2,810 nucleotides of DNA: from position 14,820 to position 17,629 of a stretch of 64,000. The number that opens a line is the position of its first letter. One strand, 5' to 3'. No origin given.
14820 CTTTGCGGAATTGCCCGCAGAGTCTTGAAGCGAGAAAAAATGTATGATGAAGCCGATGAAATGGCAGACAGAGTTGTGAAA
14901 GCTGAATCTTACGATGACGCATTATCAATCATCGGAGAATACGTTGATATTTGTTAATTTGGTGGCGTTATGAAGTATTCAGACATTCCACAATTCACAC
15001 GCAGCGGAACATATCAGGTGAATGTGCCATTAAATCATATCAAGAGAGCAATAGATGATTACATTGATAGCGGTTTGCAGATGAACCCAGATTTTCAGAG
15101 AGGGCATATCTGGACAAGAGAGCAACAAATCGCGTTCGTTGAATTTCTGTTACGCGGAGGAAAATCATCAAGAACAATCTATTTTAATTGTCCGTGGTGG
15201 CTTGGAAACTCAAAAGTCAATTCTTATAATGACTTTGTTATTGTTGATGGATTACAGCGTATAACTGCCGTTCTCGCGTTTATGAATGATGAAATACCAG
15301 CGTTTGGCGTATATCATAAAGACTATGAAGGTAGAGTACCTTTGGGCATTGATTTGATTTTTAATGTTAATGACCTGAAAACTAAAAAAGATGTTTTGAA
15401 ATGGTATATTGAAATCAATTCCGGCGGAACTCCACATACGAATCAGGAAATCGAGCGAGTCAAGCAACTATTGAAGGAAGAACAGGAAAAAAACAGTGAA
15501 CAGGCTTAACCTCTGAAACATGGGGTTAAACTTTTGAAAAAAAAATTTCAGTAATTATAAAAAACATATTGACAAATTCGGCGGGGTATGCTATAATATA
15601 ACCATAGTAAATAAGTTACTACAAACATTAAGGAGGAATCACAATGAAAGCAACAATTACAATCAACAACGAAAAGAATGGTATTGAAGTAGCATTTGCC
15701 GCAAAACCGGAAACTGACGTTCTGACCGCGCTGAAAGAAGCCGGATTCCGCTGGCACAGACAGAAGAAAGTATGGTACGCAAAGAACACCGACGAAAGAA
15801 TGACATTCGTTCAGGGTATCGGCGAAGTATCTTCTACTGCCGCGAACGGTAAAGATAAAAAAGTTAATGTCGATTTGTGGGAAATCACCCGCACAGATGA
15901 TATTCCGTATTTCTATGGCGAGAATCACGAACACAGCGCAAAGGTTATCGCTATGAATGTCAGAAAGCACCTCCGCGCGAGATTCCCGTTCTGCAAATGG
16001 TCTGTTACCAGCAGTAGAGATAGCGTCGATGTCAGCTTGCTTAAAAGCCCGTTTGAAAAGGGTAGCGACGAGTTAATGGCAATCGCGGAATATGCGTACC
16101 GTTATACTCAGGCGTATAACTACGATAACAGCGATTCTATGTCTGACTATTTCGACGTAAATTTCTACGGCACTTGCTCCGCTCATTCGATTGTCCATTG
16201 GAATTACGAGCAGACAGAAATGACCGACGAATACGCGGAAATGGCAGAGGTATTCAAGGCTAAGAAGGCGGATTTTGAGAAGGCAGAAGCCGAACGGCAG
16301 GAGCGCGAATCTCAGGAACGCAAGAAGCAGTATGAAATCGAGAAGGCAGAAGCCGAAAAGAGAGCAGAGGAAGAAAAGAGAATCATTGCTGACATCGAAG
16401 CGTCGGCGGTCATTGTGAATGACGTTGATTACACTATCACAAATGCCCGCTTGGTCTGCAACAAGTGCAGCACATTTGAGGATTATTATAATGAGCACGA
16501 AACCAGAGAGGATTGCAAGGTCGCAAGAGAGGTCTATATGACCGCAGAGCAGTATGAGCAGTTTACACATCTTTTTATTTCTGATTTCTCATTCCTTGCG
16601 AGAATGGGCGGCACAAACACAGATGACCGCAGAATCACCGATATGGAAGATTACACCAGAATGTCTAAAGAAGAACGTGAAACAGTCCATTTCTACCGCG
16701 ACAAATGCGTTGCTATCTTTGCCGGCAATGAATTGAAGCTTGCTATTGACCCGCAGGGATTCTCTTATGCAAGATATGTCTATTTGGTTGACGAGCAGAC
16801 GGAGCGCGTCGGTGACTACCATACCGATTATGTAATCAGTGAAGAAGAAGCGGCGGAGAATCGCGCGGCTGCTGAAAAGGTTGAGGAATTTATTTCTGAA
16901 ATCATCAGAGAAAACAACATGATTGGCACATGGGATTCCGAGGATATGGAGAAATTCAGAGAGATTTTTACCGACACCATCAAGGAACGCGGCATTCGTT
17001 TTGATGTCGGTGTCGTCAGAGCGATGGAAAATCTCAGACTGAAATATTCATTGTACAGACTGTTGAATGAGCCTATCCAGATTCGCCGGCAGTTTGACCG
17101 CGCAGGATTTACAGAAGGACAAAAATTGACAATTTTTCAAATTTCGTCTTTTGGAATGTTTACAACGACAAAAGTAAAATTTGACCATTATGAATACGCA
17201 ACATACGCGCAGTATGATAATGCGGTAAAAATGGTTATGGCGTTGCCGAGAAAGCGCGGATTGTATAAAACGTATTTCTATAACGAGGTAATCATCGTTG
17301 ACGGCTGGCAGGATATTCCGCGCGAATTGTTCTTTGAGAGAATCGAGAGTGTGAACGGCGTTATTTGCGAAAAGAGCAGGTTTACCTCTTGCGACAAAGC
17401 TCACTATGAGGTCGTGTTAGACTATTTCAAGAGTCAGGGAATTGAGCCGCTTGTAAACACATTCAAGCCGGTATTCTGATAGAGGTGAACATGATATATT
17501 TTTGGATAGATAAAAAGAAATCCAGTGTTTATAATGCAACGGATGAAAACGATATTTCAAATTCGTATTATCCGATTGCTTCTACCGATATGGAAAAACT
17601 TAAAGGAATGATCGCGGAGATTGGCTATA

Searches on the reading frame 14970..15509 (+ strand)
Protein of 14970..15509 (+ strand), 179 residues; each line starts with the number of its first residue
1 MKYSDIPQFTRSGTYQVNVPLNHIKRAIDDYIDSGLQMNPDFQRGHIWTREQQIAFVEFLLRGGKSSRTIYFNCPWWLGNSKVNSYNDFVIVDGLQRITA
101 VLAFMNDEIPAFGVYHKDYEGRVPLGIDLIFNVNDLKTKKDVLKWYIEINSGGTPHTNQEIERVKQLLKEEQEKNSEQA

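Call 41: search_protein_families(library=pfam, proteins=[window:14970-15509:+], max_evalue=0.01)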
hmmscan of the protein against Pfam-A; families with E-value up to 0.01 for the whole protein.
window:14970-15509:+ (179 aa): 1 family
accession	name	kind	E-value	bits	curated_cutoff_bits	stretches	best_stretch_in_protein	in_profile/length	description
PF03235.19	GmrSD_N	-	8.6e-13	49.3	33.2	1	34-107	11-77/199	GmrSD restriction endonuclease, N-terminal domain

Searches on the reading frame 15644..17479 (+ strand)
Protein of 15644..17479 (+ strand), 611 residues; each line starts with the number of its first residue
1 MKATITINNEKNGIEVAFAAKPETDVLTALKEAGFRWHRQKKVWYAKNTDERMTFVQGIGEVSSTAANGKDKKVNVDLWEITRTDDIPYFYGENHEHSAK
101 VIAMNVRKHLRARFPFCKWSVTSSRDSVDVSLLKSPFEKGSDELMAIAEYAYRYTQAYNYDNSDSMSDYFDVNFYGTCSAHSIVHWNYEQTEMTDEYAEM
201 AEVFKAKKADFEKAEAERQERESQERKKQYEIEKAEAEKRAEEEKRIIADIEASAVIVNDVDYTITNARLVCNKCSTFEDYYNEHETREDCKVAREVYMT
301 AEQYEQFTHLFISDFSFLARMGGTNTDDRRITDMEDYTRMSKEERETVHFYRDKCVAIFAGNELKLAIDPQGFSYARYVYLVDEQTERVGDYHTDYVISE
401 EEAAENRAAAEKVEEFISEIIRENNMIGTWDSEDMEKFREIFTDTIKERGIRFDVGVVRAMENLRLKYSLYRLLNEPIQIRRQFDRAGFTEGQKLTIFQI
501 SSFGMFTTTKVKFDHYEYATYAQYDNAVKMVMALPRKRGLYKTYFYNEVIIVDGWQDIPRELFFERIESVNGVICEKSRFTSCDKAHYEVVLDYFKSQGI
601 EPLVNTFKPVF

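Call 13: search_protein_families(library=pfam, proteins=[window:15644-17479:+], max_evalue=0.001)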
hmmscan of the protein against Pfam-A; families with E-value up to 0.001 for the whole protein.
window:15644-17479:+ (611 aa): 1 family
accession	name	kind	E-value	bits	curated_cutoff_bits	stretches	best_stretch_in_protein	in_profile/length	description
PF18847.6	LPD29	-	6e-11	43.3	27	1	98-172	2-78/93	Large polyvalent protein associated domain 29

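Call 17: find_related_loci(query=window:15644-17479:+, collection=viral_contigs, flank=10000)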
Query window:15644-17479:+ (611 aa) in viral_contigs; peptide patterns used: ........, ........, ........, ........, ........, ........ (x = any residue, [..] = any of these).
1 stretches matched a pattern; 1 encode a relative of the query (tblastn E <= 1e-3); 1 distinct loci.
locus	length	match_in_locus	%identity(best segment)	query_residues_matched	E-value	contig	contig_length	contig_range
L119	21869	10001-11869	44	3-611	3e-159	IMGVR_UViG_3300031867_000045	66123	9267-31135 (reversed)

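Call 19: find_encoding_contigs(protein=window:15644-17479:+, flank=10000, max_places=10)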
Protein window:15644-17479:+ (611 aa): 2 contigs read that carry it; 1 place shown.
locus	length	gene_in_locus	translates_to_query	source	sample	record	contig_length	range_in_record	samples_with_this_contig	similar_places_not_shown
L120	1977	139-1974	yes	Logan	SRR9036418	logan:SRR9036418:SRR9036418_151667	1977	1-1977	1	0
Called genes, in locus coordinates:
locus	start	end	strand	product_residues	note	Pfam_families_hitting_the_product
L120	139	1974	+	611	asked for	PF18847:LPD29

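Call 23: find_homologous_proteins(query=window:15644-17479:+, max_evalue=1e-10)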
Query window:15644-17479:+ (611 aa): 379 proteins with E <= 1e-10 among 8000 candidates; the best 120 are listed.
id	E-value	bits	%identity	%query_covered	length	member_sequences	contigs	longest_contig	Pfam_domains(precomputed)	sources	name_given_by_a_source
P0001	0.0e+0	1363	99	100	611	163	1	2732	PF18847.7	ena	-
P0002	0.0e+0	1261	91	100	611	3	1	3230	PF18847.7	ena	-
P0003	0.0e+0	1230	89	100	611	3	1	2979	PF18847.7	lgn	-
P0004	0.0e+0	1187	85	100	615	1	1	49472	PF18847.7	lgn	-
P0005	0.0e+0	1129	85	100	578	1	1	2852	PF18847.7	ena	-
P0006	2.6e-186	639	49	100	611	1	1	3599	PF18847.7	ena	-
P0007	6.8e-185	634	50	100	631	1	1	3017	PF18847.7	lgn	-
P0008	3.9e-184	632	49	100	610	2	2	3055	PF18847.7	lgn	-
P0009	3.5e-183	629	49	100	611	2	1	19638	PF18847.7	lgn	-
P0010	1.0e-181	624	48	100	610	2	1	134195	PF18847.7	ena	-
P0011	1.3e-178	614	48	99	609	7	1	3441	PF18847.7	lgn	-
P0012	7.1e-176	604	49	100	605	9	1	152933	PF18847.7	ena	-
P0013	9.4e-176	604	47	100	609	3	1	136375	PF18847.7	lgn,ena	-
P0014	2.2e-174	600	48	100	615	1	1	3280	PF18847.7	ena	-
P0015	2.6e-174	599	48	100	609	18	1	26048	PF18847.7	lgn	-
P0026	4.9e-172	592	47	100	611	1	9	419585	PF18847.7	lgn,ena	-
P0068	1.2e-162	561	45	99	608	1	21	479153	PF18847.7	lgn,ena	-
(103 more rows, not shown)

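Call 24: find_encoding_contigs(protein=P0004, flank=10000, max_places=3)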
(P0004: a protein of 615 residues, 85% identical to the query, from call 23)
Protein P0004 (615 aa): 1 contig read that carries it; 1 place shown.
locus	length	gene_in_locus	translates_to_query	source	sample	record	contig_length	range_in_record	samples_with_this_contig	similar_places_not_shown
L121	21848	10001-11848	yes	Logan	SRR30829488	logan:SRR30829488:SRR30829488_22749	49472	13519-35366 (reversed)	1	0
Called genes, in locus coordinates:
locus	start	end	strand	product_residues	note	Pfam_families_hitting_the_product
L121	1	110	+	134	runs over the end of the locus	-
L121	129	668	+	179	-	-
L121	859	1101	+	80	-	-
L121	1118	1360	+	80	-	-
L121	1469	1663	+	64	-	-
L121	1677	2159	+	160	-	-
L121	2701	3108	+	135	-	-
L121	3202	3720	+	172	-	PF10263:SprT-like (weak)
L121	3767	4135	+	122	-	-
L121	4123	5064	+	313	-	-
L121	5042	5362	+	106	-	-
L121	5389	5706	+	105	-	-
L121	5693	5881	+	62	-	-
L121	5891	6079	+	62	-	-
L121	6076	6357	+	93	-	-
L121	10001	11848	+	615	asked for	PF18847:LPD29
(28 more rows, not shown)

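Call 25: find_encoding_contigs(protein=P0002, flank=10000, max_places=3)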
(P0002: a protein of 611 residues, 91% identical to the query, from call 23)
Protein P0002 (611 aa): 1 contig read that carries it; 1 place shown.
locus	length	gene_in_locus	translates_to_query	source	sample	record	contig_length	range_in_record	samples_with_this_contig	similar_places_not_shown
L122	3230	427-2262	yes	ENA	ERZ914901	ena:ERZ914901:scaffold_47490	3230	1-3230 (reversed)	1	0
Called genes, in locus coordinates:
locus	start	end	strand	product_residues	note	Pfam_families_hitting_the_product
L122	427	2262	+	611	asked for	PF18847:LPD29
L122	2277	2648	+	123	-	-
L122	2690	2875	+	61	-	-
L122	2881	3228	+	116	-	?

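Call 26: find_encoding_contigs(protein=P0003, flank=10000, max_places=3)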
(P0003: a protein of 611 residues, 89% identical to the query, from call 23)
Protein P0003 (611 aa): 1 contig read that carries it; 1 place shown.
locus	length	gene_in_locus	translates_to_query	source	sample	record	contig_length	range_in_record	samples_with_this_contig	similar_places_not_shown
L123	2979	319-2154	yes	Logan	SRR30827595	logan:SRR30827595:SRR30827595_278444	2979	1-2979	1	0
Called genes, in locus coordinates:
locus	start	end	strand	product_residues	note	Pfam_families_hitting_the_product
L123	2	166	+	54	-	?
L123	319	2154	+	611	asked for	PF18847:LPD29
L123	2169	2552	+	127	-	-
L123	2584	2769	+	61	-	-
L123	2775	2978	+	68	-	?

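Call 33: find_encoding_contigs(protein=P0010, flank=10000, max_places=1)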
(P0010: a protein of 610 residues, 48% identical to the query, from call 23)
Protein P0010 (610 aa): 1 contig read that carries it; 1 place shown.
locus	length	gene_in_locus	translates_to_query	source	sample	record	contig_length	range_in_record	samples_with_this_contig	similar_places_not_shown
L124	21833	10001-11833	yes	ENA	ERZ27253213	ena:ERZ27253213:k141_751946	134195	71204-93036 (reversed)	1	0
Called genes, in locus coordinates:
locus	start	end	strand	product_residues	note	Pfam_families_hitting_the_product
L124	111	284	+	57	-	-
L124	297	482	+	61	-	-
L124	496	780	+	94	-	-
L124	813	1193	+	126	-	PF00571:CBS (faint)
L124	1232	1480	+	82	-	-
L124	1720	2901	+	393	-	-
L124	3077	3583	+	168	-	PF10263:SprT-like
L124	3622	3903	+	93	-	-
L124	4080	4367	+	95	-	-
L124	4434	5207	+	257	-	PF27633:DUF8359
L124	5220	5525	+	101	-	-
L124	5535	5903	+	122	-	-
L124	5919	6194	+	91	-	-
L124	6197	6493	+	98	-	-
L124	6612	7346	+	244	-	PF02384:N6_Mtase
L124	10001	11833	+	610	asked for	PF18847:LPD29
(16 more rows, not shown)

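Call 34: find_encoding_contigs(protein=P0026, flank=10000, max_places=1)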
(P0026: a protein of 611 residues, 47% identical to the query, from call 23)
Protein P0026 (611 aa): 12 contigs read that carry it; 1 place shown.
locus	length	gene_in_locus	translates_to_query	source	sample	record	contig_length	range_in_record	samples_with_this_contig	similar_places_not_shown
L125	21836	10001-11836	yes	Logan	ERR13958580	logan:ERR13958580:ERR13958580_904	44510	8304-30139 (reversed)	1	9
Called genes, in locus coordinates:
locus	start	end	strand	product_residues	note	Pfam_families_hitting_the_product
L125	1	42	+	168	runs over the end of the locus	PF10263:SprT-like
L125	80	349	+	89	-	-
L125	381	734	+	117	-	-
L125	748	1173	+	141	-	-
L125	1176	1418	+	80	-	-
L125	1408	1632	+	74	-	-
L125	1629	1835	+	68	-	-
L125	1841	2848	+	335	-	-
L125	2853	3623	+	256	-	-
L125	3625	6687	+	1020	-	PF02384:N6_Mtase, PF05175:MTS (weak), PF04851:ResIII, PF00270:DEAD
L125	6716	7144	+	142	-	-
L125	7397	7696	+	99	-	-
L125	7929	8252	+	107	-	-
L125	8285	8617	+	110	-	PF17420:GP17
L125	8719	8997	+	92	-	-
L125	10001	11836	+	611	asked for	PF18847:LPD29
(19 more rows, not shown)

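Call 35: find_encoding_contigs(protein=P0068, flank=10000, max_places=1)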
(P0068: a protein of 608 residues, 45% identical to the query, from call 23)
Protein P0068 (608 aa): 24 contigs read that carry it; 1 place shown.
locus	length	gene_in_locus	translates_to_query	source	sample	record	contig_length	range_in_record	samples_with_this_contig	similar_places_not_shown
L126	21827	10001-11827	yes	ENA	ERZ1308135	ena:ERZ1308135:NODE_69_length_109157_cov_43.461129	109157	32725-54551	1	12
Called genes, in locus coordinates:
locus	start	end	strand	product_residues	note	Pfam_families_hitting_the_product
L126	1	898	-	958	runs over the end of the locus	-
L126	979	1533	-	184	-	-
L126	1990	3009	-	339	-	PF13730:HTH_36 (faint)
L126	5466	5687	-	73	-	-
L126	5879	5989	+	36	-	-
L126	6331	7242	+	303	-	-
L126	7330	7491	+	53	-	-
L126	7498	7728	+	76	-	-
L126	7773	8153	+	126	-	-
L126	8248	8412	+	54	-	-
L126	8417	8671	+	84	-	-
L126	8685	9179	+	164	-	-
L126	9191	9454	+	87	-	-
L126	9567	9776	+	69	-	-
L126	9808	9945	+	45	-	-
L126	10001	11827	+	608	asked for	PF18847:LPD29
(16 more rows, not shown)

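Call 46: search_dna_similar(query=window:15644-17479:+, collection=phages, mode=protein, max_rows=15)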
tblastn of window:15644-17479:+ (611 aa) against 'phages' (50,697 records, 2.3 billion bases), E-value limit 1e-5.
Records with a match: 4; places in all: 6; records where one place covers at least 80% of the query: 2.
Best place of each record, by identity: <60% 4.
By first word of the organism name: Bacillus 2; Geobacillus 2.
By host as written in the record: - 2; Bacillus subtilis BEST7003 1; Bacillus pumilus strain 145 1.
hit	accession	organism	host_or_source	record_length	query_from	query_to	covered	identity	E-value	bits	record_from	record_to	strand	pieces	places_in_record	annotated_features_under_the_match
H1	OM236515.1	Bacillus phage SPR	Bacillus subtilis BEST7003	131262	1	609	100%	35.1%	1e-79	280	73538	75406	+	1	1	hypothetical protein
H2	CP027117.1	Bacillus phage EZ-2018a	Bacillus pumilus strain 145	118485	4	607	84%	33.2%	1e-48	274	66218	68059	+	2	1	record has no annotation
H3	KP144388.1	Geobacillus virus E3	failed fermentation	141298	1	62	10%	52.4%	2e-10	70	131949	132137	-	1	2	hypothetical protein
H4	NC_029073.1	Geobacillus virus E3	failed fermentation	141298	1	62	10%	52.4%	2e-10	70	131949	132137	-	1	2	hypothetical protein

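Call 53: get_annotated_region(hit=H1, flank=6000)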
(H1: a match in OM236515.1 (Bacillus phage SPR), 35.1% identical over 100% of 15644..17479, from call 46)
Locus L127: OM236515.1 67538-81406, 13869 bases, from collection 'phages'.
description: Bacillus phage SPR, complete genome.
organism: Bacillus phage SPR (NCBI taxid 10725)
taxonomy: Viruses; Duplodnaviria; Heunggongvirae; Uroviricota; Caudoviricetes; Spbetavirus
host: Bacillus subtilis BEST7003; source: -; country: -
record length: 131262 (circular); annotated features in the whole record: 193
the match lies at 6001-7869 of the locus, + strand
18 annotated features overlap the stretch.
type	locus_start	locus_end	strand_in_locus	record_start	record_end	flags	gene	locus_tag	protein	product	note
CDS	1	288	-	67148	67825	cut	-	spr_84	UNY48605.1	hypothetical protein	-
CDS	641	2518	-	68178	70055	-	-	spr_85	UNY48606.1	hypothetical protein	-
CDS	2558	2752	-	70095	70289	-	-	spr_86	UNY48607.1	hypothetical protein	-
CDS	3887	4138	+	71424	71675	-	-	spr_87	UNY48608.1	hypothetical protein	-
CDS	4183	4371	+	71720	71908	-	-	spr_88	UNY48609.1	hypothetical protein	-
CDS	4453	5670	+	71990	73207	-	-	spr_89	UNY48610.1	hypothetical protein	-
CDS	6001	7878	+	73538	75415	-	-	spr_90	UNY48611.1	hypothetical protein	-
CDS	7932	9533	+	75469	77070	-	-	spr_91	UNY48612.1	hypothetical protein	-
CDS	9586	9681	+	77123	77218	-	-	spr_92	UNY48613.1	hypothetical protein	-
CDS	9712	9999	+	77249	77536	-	-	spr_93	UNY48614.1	hypothetical protein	-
CDS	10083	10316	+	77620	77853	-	-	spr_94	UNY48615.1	hypothetical protein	-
CDS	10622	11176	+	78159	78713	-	-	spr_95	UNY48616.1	hypothetical protein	-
CDS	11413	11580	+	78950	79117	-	-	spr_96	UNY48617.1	hypothetical protein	-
CDS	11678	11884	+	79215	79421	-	-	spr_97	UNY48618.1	hypothetical protein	-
CDS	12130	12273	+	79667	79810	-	-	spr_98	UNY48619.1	hypothetical protein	-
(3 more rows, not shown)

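Call 65: find_related_loci(query=A1, collection=genome_contigs, flank=10000)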
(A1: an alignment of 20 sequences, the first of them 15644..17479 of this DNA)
Query A1 (611 aa) in genome_contigs; peptide patterns used: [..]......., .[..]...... (x = any residue, [..] = any of these).
70 stretches matched a pattern; 18 encode a relative of the query (tblastn E <= 1e-3); 18 distinct loci.
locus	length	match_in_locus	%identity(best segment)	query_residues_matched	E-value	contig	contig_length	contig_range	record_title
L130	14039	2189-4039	44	1-611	4e-159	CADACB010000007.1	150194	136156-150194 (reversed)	MAG: uncultured Ruminococcus sp. isolate RUG13152 genome assembly, contig: RUG13152_asm_7, whole genome shotgun sequence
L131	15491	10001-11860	43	5-611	6e-149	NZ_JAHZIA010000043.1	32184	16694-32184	MAG: Anaerofustis sp. isolate HRGM_Genome_3374 HRGM_Genome_3374_43, whole genome shotgun sequence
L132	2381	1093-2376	46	1-421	4e-113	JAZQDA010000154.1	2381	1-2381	MAG: Clostridia bacterium isolate T1900044637_TS20190103.MAGScoT_cleanbin_000028 SGB_1181_k141_1060894, whole genome sho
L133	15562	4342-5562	34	2-393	5e-56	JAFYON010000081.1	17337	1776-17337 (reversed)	MAG: Clostridia bacterium isolate RGIG7278 Water_buffalos_Cecum-4__c378401, whole genome shotgun sequence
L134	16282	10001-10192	55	3-66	5e-15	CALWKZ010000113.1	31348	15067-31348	MAG: uncultured Anaerotignum sp. isolate E09__bin48 genome assembly, contig: E09__k127_5093346, whole genome shotgun seq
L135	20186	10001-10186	52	10-71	3e-13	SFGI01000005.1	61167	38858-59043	MAG: [Eubacterium] saphenum isolate W0P45.018 Contig156, whole genome shotgun sequence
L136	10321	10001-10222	42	135-205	3e-10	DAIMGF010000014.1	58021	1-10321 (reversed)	MAG TPA_asm: Parvularculaceae bacterium isolate CTOTU39391 NODE_221_length_58021_cov_4.670893, whole genome shotgun sequ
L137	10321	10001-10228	40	135-207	3e-9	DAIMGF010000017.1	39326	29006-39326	MAG TPA_asm: Parvularculaceae bacterium isolate CTOTU39391 NODE_278_length_39326_cov_4.764126, whole genome shotgun sequ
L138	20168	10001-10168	43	116-176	3e-8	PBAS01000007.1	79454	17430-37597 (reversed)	MAG: Phycisphaeraceae bacterium isolate SP4387 164286, whole genome shotgun sequence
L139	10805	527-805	33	110-179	3e-8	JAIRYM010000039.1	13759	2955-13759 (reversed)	MAG: Dysgonamonadaceae bacterium isolate Gsp477_bin41 k119_1724751, whole genome shotgun sequence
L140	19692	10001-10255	34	117-182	1e-7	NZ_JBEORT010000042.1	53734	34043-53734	Streptomyces sp. NPDC126497 NPDC126497_218_D2.ctg-0048, whole genome shotgun sequence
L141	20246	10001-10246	35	117-180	2e-7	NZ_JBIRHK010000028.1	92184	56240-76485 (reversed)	Streptomyces sp. NPDC017936 NPDC017936_257_D10.ctg-0028, whole genome shotgun sequence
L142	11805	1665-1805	43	4-50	7e-7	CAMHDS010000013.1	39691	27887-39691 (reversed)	MAG: uncultured Fibrobacter sp. isolate SRR11784291_bin.31_metaWRAP_v1.3_MAG genome assembly, contig: ERZ12202683.791, w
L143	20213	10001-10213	34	141-214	6e-6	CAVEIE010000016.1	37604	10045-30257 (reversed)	Bacteroidaceae bacterium isolate G02652-L1_cleanbin_000017 genome assembly, contig: Spades_G02652-L1_contig_636, whole g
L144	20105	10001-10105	49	141-175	1e-5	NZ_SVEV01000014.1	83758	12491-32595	MAG: Pseudobutyrivibrio sp. isolate SIG315 NODE_487_length_83758_cov_25.065654, whole genome shotgun sequence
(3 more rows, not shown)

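Call 66: find_related_loci(query=A1, collection=metagenome_contigs, flank=10000)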
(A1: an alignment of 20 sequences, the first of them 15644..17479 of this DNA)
Query A1 (611 aa) in metagenome_contigs; peptide patterns used: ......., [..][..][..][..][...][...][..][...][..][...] (x = any residue, [..] = any of these).
599 stretches matched a pattern (row limit reached: there are more); 4 encode a relative of the query (tblastn E <= 1e-3); 4 distinct loci.
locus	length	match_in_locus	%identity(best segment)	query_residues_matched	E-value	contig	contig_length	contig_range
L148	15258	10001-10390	44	5-175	2e-10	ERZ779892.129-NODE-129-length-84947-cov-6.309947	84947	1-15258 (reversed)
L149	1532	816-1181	34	91-198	3e-9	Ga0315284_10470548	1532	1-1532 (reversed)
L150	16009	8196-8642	26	94-182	5e-6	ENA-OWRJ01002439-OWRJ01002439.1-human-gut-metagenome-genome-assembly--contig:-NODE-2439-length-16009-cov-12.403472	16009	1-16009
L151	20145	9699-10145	26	94-182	5e-6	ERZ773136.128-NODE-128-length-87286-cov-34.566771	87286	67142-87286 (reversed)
